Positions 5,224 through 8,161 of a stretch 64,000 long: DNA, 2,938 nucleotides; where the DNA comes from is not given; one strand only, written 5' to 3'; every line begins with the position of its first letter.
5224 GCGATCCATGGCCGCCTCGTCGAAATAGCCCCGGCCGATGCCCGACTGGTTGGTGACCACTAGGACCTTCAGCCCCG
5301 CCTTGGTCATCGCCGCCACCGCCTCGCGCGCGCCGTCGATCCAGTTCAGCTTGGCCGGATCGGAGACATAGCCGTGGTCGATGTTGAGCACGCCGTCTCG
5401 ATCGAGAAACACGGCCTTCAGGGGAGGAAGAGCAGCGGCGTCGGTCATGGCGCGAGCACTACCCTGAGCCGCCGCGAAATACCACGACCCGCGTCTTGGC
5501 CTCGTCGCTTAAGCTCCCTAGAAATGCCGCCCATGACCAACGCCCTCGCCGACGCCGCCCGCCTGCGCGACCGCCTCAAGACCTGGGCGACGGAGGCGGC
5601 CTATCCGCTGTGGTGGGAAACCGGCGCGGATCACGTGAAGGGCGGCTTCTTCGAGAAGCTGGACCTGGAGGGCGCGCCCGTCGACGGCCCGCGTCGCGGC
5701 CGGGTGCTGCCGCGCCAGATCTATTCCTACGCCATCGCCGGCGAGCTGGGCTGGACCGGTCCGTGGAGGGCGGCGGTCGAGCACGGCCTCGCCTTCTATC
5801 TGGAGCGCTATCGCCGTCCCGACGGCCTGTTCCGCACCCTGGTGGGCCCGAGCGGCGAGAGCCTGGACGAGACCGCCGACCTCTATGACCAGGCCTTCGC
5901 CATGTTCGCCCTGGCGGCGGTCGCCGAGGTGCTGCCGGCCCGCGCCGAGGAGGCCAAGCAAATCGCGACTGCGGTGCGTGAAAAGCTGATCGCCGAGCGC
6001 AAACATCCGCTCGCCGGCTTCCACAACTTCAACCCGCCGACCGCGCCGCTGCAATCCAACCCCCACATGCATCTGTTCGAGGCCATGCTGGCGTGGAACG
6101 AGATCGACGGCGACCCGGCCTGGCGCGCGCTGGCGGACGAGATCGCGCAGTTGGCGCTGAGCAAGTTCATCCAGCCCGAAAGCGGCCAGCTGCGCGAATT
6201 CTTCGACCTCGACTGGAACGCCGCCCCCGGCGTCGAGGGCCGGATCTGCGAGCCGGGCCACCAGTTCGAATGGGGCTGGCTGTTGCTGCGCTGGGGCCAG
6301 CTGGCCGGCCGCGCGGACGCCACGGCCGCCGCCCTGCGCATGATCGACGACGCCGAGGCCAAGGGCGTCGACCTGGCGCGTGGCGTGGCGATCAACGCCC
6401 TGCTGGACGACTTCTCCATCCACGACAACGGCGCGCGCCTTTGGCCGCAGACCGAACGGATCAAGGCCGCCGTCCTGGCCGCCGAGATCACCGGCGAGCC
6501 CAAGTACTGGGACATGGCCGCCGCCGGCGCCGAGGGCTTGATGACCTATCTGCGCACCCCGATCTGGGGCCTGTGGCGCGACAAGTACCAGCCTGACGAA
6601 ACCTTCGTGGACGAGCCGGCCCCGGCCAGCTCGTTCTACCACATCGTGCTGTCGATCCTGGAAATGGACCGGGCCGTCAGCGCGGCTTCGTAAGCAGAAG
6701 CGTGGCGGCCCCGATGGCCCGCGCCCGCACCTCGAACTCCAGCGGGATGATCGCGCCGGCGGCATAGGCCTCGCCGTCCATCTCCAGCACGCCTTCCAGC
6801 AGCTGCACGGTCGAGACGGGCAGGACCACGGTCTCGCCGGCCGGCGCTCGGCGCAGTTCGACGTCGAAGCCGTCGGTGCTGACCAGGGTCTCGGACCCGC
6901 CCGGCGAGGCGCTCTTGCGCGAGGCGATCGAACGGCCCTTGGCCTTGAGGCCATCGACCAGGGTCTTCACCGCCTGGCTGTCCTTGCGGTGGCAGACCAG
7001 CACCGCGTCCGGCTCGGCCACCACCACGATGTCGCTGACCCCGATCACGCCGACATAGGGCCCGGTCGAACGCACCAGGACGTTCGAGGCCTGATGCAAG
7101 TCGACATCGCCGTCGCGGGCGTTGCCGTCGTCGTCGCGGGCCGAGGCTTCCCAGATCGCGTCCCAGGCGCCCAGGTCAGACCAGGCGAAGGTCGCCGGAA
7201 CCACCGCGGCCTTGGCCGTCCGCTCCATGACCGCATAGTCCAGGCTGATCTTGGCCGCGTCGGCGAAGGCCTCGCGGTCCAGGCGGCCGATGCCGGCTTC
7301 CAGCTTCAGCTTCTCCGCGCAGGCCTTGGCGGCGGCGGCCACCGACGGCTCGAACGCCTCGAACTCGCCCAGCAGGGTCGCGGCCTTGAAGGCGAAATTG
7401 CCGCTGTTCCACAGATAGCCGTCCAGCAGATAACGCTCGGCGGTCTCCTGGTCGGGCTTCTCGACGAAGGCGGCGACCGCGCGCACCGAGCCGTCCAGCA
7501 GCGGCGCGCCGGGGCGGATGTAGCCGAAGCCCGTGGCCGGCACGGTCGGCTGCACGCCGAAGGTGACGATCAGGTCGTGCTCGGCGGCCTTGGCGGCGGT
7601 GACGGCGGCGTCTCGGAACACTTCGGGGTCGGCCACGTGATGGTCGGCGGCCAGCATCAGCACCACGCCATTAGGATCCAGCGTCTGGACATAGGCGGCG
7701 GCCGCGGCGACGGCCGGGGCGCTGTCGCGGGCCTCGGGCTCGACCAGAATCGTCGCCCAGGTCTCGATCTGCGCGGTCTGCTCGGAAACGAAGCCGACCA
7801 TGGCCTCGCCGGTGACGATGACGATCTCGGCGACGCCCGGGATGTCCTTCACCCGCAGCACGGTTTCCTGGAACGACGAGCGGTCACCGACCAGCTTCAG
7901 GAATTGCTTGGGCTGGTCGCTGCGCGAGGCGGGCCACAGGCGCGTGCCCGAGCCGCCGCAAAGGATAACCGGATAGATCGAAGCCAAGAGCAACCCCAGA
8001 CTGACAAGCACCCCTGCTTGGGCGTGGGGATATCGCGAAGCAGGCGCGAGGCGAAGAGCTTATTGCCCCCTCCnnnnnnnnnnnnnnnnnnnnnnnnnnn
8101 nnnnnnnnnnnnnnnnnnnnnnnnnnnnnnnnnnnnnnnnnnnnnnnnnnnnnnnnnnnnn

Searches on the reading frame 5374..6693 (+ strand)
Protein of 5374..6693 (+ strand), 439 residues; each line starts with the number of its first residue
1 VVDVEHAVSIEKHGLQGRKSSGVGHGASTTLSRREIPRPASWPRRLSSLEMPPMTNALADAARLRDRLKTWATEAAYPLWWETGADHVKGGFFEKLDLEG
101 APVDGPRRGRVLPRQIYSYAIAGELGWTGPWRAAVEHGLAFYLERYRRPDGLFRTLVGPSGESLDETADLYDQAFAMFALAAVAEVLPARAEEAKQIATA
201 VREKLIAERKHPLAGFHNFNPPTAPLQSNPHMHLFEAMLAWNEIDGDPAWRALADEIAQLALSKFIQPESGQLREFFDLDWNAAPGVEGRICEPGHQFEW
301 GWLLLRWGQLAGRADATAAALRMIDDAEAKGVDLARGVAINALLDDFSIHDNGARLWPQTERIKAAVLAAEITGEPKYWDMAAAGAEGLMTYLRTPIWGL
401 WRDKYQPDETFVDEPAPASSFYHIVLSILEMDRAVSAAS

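Call 99: search_protein_families(library=pfam, proteins=[window:5374-6693:+], max_evalue=0.0001)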
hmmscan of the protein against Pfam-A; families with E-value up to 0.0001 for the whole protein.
window:5374-6693:+ (439 aa): 1 family
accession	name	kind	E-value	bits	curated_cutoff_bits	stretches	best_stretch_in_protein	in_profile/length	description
PF07221.17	GlcNAc_2-epim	-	4.9e-94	315.9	23.4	1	91-426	1-346/347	N-acylglucosamine 2-epimerase (GlcNAc 2-epimerase)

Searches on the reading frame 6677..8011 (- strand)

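Call 99: search_protein_families(library=pfam, proteins=[window:6677-8011:-], max_evalue=0.0001)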
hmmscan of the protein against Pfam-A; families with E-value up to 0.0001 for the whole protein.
window:6677-8011:- (444 aa): 3 families
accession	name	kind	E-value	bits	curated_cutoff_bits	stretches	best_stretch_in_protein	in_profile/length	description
PF00483.29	NTP_transferase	-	1.6e-40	139.7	21.2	1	14-294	2-243/245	Nucleotidyl transferase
PF22640.1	ManC_GMP_beta-helix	-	1.3e-09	38.3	27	1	308-355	8-55/55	MannoseP isomerase/GMP-like beta-helix domain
PF12804.13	NTP_transf_3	-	1.1e-08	35.9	27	1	15-150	2-122/160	MobA-like NTP transferase domain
